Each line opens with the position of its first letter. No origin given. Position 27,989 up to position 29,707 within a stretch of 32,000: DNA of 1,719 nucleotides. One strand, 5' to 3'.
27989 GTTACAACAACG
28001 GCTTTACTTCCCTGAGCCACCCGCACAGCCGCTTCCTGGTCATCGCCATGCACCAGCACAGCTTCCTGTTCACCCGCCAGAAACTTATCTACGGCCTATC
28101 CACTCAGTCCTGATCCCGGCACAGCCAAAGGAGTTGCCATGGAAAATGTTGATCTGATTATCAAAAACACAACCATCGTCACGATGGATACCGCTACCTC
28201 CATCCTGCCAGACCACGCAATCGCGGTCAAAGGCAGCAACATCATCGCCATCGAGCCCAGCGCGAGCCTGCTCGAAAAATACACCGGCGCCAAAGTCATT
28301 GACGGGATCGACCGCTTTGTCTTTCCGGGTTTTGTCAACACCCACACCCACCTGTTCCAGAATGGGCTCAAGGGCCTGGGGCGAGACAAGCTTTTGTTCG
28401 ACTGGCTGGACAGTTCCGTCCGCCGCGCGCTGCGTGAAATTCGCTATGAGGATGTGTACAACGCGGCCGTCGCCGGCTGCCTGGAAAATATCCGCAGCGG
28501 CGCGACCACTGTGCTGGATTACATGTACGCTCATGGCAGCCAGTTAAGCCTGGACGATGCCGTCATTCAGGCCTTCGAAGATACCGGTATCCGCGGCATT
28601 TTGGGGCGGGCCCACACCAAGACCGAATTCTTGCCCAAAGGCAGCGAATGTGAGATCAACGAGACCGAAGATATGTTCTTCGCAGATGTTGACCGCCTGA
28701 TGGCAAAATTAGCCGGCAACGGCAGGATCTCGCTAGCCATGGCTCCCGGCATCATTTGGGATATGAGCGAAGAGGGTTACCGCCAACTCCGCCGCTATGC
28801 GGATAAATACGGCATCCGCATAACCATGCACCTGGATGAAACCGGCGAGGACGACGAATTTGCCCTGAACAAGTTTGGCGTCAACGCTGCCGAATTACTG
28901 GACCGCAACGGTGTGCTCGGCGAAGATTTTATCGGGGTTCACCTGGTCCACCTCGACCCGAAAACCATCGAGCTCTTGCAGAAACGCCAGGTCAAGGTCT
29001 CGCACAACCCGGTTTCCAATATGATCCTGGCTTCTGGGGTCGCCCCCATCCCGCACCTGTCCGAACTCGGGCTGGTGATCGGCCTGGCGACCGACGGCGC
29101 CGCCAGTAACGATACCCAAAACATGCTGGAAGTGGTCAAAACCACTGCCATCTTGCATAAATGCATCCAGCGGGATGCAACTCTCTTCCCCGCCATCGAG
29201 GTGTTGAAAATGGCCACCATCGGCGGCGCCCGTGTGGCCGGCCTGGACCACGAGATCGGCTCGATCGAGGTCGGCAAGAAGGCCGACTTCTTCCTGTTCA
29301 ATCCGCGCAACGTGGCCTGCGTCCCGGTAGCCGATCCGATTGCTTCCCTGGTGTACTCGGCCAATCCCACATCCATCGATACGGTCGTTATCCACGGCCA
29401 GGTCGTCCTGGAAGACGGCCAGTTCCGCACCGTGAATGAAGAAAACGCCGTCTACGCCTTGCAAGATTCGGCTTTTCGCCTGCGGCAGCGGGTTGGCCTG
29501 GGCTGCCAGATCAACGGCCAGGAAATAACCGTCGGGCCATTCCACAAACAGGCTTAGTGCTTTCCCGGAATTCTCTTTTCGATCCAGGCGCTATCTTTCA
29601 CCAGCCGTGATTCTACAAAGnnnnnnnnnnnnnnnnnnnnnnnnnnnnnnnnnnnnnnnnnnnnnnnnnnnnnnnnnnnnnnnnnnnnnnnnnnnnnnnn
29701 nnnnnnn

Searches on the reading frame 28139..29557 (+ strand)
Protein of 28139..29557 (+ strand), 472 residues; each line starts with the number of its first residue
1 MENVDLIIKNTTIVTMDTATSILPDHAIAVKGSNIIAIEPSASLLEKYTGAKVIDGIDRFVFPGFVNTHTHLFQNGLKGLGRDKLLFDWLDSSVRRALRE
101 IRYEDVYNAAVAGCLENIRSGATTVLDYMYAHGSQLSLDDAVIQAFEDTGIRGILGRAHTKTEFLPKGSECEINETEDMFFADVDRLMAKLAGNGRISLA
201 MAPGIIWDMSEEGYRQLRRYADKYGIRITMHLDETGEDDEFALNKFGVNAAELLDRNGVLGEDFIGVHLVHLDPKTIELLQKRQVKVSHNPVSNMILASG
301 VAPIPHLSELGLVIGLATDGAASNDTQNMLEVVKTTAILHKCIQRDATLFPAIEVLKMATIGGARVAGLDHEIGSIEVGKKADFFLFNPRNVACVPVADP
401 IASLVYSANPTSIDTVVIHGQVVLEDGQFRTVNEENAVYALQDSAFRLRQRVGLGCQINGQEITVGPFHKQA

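Call 4: search_protein_families(library=pfam, proteins=[window:28139-29557:+], max_evalue=0.001)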
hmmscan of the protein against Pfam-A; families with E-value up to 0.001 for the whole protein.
window:28139-29557:+ (472 aa): 2 families
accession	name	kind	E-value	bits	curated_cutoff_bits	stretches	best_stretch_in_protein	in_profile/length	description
PF01979.26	Amidohydro_1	-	1.8e-63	215.3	25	1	60-423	1-345/345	Amidohydrolase family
PF07969.17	Amidohydro_3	-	4.9e-19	69.6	29.7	1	214-423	264-471/472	Amidohydrolase family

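Call 5: search_protein_families(library=ncbifam, proteins=[window:28139-29557:+], max_evalue=0.001)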
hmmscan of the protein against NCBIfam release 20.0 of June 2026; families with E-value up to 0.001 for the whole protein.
window:28139-29557:+ (472 aa): 54 families (the best 25 are shown)
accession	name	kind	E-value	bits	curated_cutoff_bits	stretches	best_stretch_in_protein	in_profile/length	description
NF004701.0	PRK06038.1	equivalog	2.3e-87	293.5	609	1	2-451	2-429/432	N-ethylammeline chlorohydrolase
NF005557.0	PRK07228.1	equivalog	7.9e-87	291.8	522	1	5-450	2-439/445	5'-deoxyadenosine deaminase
NF006549.0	PRK09045.1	equivalog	1.7e-85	287.3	540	1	1-440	5-431/444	TRZ/ATZ family hydrolase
NF006055.0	PRK08203.1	equivalog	4.6e-82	276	532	1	5-451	6-453/455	8-oxoguanine deaminase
NF006252.0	PRK08393.1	equivalog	5.4e-75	253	617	1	6-441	3-416/424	N-ethylammeline chlorohydrolase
NF009059.0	PRK12393.1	equivalog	3.6e-70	236.9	543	1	6-445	7-452/460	amidohydrolase family protein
NF004995.0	PRK06380.1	subfamily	2.3e-66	224.5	567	1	6-438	3-413/418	metal-dependent hydrolase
NF006056.0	PRK08204.1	subfamily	8.5e-66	222.5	391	1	6-452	5-444/449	hypothetical protein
NF005211.0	PRK06687.1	equivalog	1.6e-60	205.1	703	1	8-433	4-418/419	TRZ/ATZ family protein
NF012037.0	PRK15493.1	equivalog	1.2e-54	185.8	779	1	10-440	7-425/435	bifunctional S-methyl-5'-thioadenosine deaminase/S-adenosylhomocysteine deaminase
NF005540.0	PRK07203.1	equivalog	7.8e-53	179.7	444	1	6-452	2-442/444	putative aminohydrolase SsnA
TIGR03314.1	Se_ssnA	subfamily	4e-51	174.2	455.5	1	6-451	1-440/441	putative selenium metabolism protein SsnA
TIGR02967.1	guan_deamin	equivalog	3.1e-43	148.3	375.4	1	22-390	3-363/401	guanine deaminase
NF006681.0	PRK09229.1-2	equivalog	3.9e-43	147.8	362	1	20-435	16-436/451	formimidoylglutamate deiminase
NF006679.0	PRK09228.1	subfamily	1.6e-39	135.9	351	1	15-391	21-389/433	guanine deaminase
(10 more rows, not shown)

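Call 8: find_encoding_contigs(protein=window:28139-29557:+, flank=10000, max_places=6)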
Protein window:28139-29557:+ (472 aa): no gene with exactly this product is on record in the collection.

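Call 40: search_solved_structures(query=window:28139-29557:+, max_evalue=1e-20)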
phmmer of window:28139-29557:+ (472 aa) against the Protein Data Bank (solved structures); distinct sequences matched with E-value up to 1e-20: 21.
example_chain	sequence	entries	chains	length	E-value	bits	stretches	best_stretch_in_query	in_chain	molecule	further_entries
4v1x_A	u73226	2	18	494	2.9e-62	214.2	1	6-445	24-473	ATRAZINE CHLOROHYDROLASE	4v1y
4f0r_A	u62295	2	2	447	3.4e-58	200.7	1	6-437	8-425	5-methylthioadenosine/S-adenosylhomocysteine deaminase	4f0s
3lnp_A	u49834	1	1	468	2.3e-55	191.4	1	8-440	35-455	Amidohydrolase family Protein OLEI01672_1_465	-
3hpa_A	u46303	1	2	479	6.5e-52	180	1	6-433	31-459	AMIDOHYDROLASE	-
4dzh_A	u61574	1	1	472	9.7e-50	172.9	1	3-425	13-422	AMIDOHYDROLASE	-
4dyk_A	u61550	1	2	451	3.1e-49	171.2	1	4-438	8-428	AMIDOHYDROLASE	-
4gbd_A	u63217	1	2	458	3.4e-49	171.1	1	4-438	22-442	Putative uncharacterized protein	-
7ww2_A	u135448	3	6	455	1.9e-45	158.7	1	5-438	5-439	8-oxoguanine deaminase | Hydroxydechloroatrazine ethylaminohydrolase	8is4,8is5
2paj_A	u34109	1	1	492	1.4e-40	142.6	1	24-426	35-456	putative cytosine/guanine deaminase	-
3ls9_A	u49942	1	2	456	1.1e-29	106.8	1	10-427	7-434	Triazine hydrolase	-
5hme_A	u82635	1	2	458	1.7e-29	106.1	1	6-427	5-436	Triazine hydrolase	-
3lsb_A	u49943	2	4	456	2.4e-29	105.6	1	10-427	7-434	Triazine hydrolase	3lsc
4l9x_A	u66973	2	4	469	2.7e-29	105.5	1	6-427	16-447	Triazine hydrolase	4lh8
5hmf_A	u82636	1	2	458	3.8e-29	105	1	6-427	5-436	Triazine hydrolase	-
5hmd_A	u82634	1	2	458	7.1e-29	104.1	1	6-427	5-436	Triazine hydrolase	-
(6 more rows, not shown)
